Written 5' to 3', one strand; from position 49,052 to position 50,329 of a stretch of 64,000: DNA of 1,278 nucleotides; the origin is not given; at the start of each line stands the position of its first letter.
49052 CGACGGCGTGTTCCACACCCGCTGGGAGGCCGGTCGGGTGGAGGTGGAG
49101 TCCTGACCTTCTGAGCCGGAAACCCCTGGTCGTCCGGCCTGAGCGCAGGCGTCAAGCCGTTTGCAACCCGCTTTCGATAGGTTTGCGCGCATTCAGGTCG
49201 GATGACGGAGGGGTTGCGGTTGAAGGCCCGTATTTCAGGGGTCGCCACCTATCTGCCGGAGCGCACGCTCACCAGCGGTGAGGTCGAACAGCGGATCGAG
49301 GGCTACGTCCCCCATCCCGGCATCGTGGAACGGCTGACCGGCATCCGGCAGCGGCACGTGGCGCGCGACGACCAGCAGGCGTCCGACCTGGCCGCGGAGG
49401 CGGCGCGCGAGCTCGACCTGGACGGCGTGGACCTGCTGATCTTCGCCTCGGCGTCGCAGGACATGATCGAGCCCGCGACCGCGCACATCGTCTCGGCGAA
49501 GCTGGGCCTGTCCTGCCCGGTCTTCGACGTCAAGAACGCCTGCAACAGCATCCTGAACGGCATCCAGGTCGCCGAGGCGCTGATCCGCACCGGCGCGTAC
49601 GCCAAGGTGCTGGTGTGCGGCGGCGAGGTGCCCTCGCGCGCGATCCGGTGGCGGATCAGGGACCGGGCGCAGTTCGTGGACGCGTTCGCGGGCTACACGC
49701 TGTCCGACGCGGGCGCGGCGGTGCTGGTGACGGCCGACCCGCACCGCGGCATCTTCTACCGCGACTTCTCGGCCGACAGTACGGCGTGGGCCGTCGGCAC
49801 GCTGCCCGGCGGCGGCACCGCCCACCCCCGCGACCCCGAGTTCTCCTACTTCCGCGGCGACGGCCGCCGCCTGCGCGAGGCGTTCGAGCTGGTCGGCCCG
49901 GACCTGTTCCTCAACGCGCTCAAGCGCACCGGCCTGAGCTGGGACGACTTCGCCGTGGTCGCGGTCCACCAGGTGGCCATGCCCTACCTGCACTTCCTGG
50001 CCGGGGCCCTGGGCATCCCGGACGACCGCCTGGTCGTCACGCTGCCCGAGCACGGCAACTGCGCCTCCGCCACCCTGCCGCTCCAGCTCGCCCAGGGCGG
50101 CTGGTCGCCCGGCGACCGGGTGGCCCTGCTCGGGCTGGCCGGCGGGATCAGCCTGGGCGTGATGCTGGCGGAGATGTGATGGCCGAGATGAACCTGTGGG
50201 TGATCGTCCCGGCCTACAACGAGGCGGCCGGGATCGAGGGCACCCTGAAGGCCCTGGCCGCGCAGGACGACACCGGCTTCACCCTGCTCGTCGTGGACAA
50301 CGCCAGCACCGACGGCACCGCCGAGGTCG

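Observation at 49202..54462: Compact five-gene coupled biosynthetic operon: KAS III-like, GT2, cytochrome P450, fatty acyl-AMP/CoA ligase, NAD-dependent epimerase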

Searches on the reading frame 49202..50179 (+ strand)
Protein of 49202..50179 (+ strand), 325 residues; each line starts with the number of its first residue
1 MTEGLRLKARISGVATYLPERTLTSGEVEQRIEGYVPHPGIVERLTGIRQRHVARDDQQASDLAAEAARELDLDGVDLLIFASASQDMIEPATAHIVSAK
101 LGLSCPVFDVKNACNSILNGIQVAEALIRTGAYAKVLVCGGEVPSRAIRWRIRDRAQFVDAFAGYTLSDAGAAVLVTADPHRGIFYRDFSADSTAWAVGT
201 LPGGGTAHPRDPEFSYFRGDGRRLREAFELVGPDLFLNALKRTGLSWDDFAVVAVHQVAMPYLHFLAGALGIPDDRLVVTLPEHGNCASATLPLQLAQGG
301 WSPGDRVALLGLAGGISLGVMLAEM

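Call 12: search_protein_families(library=pfam, proteins=[window:49202-50179:+], max_evalue=0.001)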
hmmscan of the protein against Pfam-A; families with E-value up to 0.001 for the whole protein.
window:49202-50179:+ (325 aa): 3 families
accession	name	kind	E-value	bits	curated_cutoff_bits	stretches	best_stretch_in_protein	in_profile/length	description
PF08541.16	ACP_syn_III_C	-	1.4e-14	54.4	26.6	1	240-324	1-89/90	3-Oxoacyl-[acyl-carrier-protein (ACP)] synthase III C terminal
PF08545.16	ACP_syn_III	-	9.5e-14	51.5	24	1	108-190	1-77/80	3-Oxoacyl-[acyl-carrier-protein (ACP)] synthase III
PF00108.29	Thiolase_N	-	0.00015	21.7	26.4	1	56-147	19-118/260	Thiolase, N-terminal domain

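Call 13: search_protein_families(library=ncbifam, proteins=[window:49202-50179:+], max_evalue=0.001)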
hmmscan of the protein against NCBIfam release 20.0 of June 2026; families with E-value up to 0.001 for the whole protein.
window:49202-50179:+ (325 aa): 14 families
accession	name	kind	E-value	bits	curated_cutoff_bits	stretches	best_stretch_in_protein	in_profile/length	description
NF006829.0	PRK09352.1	subfamily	1.1e-45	156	249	1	8-323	4-319/322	beta-ketoacyl-ACP synthase 3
NF006720.0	PRK09258.1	equivalog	3.7e-39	135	285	1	9-320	6-333/338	3-oxoacyl-ACP synthase III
TIGR00747.1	fabH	subfamily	2e-37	129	292.1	1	8-322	2-319/322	beta-ketoacyl-ACP synthase III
NF005541.0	PRK07204.1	equivalog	5.9e-33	114.6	402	1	8-324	4-328/329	beta-ketoacyl-ACP synthase III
NF004623.0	PRK05963.1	equivalog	1.7e-29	103.1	437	1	9-322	6-325/328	beta-ketoacyl-ACP synthase III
NF005308.0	PRK06840.1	equivalog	6.6e-18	64.8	315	1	9-308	5-318/339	3-oxoacyl-ACP synthase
NF005703.0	PRK07515.1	equivalog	3.1e-12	46.1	304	1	70-155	112-197/373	beta-ketoacyl-ACP synthase III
NF009519.0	PRK12880.1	equivalog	1.4e-11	44.3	436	1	8-151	7-158/353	beta-ketoacyl-ACP synthase III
NF003274.0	PRK04262.1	equivalog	3.7e-08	32.8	244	1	11-144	5-143/347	hydroxymethylglutaryl-CoA synthase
NF005293.2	PRK06816.1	subfamily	4.8e-07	29.1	450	1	11-150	3-158/378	StlD/DarB family beta-ketosynthase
TIGR01930.1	AcCoA-C-Actrans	subfamily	6e-07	28.7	240.55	1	70-152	37-121/385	acetyl-CoA C-acyltransferase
TIGR01835.1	HMG-CoA-S_prok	equivalog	9.1e-06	24.7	360.35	1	52-143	41-138/382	hydroxymethylglutaryl-CoA synthase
TIGR00748.1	HMG_CoA_syn_Arc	equivalog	0.00048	19.5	353.35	0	10-141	3-139/345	hydroxymethylglutaryl-CoA synthase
NF004853.0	PRK06205.1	subfamily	0.00086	18.4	551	0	70-147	42-121/404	acetyl-CoA C-acetyltransferase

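Call 14: search_solved_structures(query=window:49202-50179:+, max_evalue=0.001)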
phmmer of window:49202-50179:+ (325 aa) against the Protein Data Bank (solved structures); distinct sequences matched with E-value up to 0.001: 62 (the best 60 are shown).
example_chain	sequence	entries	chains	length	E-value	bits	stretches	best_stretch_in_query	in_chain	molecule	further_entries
4ryb_A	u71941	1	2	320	1.8e-34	122.6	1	9-323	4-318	3-oxoacyl-[acyl-carrier-protein] synthase 3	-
4dfe_A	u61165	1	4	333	4.5e-28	101.6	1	8-320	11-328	3-oxoacyl-[acyl-carrier-protein] synthase 3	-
9ka2_A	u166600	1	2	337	1.9e-27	99.5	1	4-322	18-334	Beta-ketoacyl-[acyl-carrier-protein] synthase III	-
3il9_A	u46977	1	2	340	3.9e-27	98.5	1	8-322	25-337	3-oxoacyl-[acyl-carrier-protein] synthase 3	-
6x7r_A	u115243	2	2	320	4.9e-27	98.1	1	9-322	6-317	3-oxoacyl-[acyl-carrier-protein] synthase 3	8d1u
1hn9_A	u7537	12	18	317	5.4e-27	98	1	9-322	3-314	BETA-KETOACYL-ACYL CARRIER PROTEIN SYNTHASE III | 3-oxoacyl-[acyl-carrier-protein] synthase III | 3-oxoacyl-[acyl-carrier-protein] synthase 3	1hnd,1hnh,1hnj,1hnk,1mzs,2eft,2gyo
3row_A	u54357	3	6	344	1.6e-26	96.5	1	10-319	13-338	3-oxoacyl-[ACP] synthase III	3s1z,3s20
3s21_A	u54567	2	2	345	1.6e-26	96.5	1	10-319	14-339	3-oxoacyl-[ACP] synthase III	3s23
1ub7_A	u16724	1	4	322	2.3e-26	95.9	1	12-318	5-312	3-oxoacyl-[acyl-carrier protein] synthase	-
1ebl_A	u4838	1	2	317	4.5e-26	95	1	9-322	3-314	BETA-KETOACYL-ACP SYNTHASE III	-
3fk5_A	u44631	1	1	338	4.7e-26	94.9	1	10-319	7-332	3-oxoacyl-synthase III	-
5vxf_A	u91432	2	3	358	4.8e-26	94.9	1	10-319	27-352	3-oxoacyl-[ACP] synthase III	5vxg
5vxh_A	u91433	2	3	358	5e-26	94.8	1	10-319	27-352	3-oxoacyl-[ACP] synthase III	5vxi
9ka5_A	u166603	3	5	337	9.1e-26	94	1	4-322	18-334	Beta-ketoacyl-[acyl-carrier-protein] synthase III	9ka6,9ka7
5vxd_A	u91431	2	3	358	1.4e-25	93.4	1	10-319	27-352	3-oxoacyl-[ACP] synthase III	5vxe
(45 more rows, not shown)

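Call 16: find_encoding_contigs(protein=window:49202-50179:+, flank=10000, max_places=6)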
Protein window:49202-50179:+ (325 aa): 4 contigs read that carry it; 3 places shown.
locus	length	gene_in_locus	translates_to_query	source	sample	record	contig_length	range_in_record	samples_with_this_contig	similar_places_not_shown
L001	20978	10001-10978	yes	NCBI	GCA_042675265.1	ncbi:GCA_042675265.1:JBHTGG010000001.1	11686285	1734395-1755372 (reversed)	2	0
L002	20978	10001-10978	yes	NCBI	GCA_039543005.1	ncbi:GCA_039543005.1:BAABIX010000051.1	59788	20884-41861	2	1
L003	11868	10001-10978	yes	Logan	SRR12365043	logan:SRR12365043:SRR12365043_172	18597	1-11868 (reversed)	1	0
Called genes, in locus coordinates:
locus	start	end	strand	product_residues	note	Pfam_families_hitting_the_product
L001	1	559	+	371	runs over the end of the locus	PF13650:Asp_protease_2, PF13975:gag-asp_proteas (weak)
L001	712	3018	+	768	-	PF07228:SpoIIE, PF02607:B12-binding_2, PF02310:B12-binding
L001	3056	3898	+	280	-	-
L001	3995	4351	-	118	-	PF03795:YCII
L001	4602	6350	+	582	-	PF04326:SLFN_AlbA_2, PF13749:HATPase_c_4, PF12802:MarR_2 (faint), PF25213:HVO_A0261_N (weak)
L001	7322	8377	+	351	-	PF08240:ADH_N, PF16912:Glu_dehyd_C, PF00107:ADH_zinc_N (weak)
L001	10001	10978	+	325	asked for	PF08545:ACP_syn_III, PF08541:ACP_syn_III_C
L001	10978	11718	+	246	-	PF00535:Glycos_transf_2, PF13641:Glyco_tranf_2_3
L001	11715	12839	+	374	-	PF00067:p450 (faint)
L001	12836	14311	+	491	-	PF00501:AMP-binding, PF13193:AMP-binding_C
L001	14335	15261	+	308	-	PF01073:3Beta_HSD, PF01370:Epimerase, PF04321:RmlD_sub_bind, PF13460:NAD_binding_10 (weak), PF07993:NAD_binding_4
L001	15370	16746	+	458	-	PF03816:LytR_cpsA_psr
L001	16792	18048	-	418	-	PF05977:MFS_3, PF07690:MFS_1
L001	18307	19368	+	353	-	PF01656:CbiA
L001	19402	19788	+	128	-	PF20704:KH_NucS_shadow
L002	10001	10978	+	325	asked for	PF08545:ACP_syn_III, PF08541:ACP_syn_III_C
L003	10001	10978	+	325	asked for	PF08545:ACP_syn_III, PF08541:ACP_syn_III_C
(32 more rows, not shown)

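Call 42: search_solved_structures(query=A2, max_evalue=1e-20, show_alignments=5)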
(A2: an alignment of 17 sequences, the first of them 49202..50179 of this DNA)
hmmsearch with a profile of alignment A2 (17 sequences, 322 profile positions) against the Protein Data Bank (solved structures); distinct sequences matched with E-value up to 1e-20: 47.
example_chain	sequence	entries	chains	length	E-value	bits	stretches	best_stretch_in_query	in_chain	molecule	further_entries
4ryb_A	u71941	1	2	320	7e-47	163.5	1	3-320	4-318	3-oxoacyl-[acyl-carrier-protein] synthase 3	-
4dfe_A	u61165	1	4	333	3.9e-41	144.7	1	3-317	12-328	3-oxoacyl-[acyl-carrier-protein] synthase 3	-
3h76_A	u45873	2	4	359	2.4e-36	128.9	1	8-318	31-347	PQS biosynthetic enzyme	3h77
3row_A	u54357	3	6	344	2.8e-36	128.7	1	5-175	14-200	3-oxoacyl-[ACP] synthase III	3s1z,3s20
3s21_A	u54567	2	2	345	2.8e-36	128.7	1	5-175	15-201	3-oxoacyl-[ACP] synthase III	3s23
3fk5_A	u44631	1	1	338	3.7e-36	128.3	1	5-175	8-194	3-oxoacyl-synthase III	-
5vxh_A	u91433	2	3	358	1.2e-35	126.6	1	5-175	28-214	3-oxoacyl-[ACP] synthase III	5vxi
5vxf_A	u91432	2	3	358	1.7e-35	126.1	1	5-175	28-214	3-oxoacyl-[ACP] synthase III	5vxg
5vxd_A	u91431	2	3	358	3.3e-35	125.2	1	5-175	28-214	3-oxoacyl-[ACP] synthase III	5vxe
6b2s_A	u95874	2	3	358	5.3e-35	124.5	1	5-175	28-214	3-oxoacyl-[ACP] synthase III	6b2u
6b2t_A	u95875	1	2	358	5.9e-35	124.4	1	5-175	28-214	3-oxoacyl-[ACP] synthase III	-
3h78_A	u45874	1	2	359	7.1e-35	124.1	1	8-318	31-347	PQS biosynthetic enzyme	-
6b2r_A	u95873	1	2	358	8.1e-35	123.9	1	5-175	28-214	3-oxoacyl-[ACP] synthase III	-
4ktm_A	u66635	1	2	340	8.3e-35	123.9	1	5-175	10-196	3-oxoacyl-[ACP] synthase III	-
4kti_A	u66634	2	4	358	1e-34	123.6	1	5-175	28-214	3-oxoacyl-[ACP] synthase III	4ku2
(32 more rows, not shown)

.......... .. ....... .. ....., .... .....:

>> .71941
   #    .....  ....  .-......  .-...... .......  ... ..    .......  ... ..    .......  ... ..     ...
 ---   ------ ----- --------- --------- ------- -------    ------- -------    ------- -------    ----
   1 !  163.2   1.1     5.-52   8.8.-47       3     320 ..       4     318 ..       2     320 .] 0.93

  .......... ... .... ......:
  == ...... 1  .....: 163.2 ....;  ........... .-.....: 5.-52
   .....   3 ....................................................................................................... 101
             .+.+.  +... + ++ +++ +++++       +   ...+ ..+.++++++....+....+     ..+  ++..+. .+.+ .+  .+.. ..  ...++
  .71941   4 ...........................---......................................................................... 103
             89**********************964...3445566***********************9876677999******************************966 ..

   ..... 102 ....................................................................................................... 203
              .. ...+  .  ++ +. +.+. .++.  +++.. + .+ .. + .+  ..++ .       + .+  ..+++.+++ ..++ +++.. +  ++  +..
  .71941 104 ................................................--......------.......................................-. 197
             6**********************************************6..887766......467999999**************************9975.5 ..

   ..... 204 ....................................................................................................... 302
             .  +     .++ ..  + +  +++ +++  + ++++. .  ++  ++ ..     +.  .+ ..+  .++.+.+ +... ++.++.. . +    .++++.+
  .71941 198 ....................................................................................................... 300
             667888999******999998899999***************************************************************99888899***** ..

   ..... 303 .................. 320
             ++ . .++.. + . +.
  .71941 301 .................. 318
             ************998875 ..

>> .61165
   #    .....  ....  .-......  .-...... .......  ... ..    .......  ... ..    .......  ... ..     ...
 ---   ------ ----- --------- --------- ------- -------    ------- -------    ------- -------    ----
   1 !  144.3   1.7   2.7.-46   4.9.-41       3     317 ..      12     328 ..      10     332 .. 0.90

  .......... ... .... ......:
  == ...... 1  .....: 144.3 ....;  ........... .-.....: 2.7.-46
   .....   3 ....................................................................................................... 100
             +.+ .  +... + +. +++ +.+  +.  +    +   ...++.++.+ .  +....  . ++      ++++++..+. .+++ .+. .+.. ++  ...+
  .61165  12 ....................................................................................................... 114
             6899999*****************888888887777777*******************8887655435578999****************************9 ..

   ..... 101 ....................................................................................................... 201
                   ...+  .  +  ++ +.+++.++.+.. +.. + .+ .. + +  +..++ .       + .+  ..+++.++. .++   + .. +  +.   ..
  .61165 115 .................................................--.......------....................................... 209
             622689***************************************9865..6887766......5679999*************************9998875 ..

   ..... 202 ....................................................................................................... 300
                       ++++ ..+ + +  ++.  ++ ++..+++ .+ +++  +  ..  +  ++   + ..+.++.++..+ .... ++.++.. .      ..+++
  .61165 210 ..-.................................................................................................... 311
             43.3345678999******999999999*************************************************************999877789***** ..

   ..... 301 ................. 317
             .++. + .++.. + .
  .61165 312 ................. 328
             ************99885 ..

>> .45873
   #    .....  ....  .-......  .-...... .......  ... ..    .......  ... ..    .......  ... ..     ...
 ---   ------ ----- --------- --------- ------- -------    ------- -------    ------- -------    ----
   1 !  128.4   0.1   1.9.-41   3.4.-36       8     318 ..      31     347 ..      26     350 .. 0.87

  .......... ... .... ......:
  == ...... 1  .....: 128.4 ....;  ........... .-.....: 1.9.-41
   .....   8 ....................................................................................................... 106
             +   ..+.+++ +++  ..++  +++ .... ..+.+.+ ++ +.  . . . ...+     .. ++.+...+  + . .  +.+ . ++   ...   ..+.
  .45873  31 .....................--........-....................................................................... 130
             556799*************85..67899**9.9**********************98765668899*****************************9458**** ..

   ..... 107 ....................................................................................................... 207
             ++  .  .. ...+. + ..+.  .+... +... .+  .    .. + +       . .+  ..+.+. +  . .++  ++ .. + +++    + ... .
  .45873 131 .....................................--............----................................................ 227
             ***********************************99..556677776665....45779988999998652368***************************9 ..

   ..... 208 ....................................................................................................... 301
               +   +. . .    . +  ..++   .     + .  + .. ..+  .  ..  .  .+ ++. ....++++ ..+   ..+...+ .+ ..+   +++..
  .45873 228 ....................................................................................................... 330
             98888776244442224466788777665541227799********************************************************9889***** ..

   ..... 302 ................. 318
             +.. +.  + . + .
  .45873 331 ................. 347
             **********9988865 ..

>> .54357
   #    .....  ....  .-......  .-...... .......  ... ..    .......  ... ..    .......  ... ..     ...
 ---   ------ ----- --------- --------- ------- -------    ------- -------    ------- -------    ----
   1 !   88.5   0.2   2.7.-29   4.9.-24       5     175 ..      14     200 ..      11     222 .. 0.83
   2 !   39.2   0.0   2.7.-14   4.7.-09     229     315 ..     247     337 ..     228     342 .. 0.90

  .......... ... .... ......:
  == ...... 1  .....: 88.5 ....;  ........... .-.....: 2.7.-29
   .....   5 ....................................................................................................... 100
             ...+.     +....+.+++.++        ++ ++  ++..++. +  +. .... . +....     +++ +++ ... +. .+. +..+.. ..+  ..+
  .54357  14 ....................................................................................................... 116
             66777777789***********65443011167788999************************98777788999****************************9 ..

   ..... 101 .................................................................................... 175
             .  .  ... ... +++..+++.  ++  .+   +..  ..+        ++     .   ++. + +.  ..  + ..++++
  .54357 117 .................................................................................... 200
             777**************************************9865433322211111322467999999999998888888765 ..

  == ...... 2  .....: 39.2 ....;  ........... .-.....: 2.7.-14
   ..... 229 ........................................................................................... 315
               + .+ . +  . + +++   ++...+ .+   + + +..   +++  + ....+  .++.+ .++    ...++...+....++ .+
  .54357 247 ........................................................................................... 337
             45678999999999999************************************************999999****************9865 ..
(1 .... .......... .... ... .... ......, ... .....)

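Call 75: predict_structure(alignment_id=A9)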
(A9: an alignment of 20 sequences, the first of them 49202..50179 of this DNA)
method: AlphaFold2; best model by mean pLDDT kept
length: 325 residues; sequences in the alignment: 20
mean_pLDDT: 80.4   pTM: 0.83
mean pLDDT of the five models: 80.4, 80.4, 79.4, 78.9, 54.7
residues with pLDDT >= 90: 125; 70-90: 130; 50-70: 42; < 50: 28
segments of 3 or more residues with pLDDT < 50: 197-221
pLDDT, mean of each block of 10 residues (from residue 1): 69 94 89 84 77 90 96 97 64 88 93 77 92 95 75 79 75 94 87 52 35 38 67 88 96 85 83 87 76 86 90 71 92
secondary structure, 60 per line:
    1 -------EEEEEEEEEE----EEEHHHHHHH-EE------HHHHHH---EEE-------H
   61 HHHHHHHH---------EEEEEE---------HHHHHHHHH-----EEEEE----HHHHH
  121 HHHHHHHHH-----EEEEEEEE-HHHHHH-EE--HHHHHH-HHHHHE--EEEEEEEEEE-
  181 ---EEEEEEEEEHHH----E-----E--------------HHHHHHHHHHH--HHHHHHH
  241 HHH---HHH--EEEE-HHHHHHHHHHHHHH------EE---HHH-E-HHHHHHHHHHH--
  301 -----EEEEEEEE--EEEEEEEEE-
elements in order: E8-17 E22-24 H25-31 H41-46 E50-52 H60-68 E78-83 H93-101 E107-111 H116-129 E135-142 H144-149 H155-160 H162-166 E170-179 E184-192 H221-231 H234-243 E252-255 H257-270 H288-298 E306-313 E316-324
